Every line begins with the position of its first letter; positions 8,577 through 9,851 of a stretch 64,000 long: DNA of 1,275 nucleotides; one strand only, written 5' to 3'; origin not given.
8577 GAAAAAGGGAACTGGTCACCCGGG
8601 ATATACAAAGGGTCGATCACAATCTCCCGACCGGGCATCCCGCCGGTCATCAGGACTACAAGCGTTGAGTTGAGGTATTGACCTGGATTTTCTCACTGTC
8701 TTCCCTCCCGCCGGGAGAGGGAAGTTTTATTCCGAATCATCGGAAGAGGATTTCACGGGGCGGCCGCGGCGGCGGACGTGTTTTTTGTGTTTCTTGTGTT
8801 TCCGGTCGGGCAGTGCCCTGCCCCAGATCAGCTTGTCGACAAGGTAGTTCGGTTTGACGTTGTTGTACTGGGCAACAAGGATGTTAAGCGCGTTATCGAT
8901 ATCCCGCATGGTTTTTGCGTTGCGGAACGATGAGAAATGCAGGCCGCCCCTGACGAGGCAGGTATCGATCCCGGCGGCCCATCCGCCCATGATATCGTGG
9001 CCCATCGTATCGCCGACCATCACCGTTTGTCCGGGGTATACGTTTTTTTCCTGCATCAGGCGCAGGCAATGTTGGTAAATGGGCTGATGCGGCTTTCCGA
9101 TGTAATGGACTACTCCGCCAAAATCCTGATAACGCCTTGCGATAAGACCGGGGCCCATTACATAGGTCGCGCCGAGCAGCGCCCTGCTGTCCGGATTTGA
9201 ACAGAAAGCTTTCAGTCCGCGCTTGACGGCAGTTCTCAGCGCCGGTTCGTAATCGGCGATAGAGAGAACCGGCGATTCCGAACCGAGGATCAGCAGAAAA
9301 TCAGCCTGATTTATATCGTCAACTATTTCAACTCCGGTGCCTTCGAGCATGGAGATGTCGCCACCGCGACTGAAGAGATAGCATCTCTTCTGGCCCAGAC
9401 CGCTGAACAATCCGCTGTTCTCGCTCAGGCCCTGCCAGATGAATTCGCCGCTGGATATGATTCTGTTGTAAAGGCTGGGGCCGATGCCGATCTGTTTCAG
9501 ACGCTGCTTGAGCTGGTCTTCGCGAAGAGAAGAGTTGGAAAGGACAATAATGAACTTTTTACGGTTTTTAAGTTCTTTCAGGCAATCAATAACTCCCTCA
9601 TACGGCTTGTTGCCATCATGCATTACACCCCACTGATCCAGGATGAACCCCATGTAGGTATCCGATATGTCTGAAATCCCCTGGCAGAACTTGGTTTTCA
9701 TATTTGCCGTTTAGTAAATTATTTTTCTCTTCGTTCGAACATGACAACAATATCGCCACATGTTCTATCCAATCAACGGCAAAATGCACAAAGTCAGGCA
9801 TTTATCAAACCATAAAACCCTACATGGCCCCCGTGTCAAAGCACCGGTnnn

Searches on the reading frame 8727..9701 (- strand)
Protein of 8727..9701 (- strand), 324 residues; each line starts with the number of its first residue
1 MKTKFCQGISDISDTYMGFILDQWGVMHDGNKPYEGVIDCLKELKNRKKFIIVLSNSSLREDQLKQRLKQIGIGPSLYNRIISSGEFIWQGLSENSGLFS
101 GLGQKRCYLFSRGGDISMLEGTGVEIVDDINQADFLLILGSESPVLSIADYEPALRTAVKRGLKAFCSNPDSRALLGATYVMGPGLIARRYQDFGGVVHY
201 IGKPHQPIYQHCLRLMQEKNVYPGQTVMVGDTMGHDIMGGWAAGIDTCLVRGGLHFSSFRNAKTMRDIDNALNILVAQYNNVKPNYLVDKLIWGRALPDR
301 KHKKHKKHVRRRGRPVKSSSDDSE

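Call 69: search_protein_families(library=pfam, proteins=[window:8727-9701:-], max_evalue=0.001)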
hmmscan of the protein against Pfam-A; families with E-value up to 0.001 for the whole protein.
window:8727-9701:- (324 aa): 4 families
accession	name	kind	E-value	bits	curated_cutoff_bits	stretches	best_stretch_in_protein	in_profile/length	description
PF13344.12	Hydrolase_6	-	2.4e-15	56.9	27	1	19-125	1-101/101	Haloacid dehalogenase-like hydrolase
PF13242.12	Hydrolase_like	-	7.3e-12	45.5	22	1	201-255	2-53/75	HAD-hyrolase-like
PF00702.32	Hydrolase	-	1.2e-11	45.9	26.4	1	115-244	71-191/191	haloacid dehalogenase-like hydrolase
PF13419.12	HAD_2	-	1.5e-09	38.6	23.8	1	203-250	135-178/178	Haloacid dehalogenase-like hydrolase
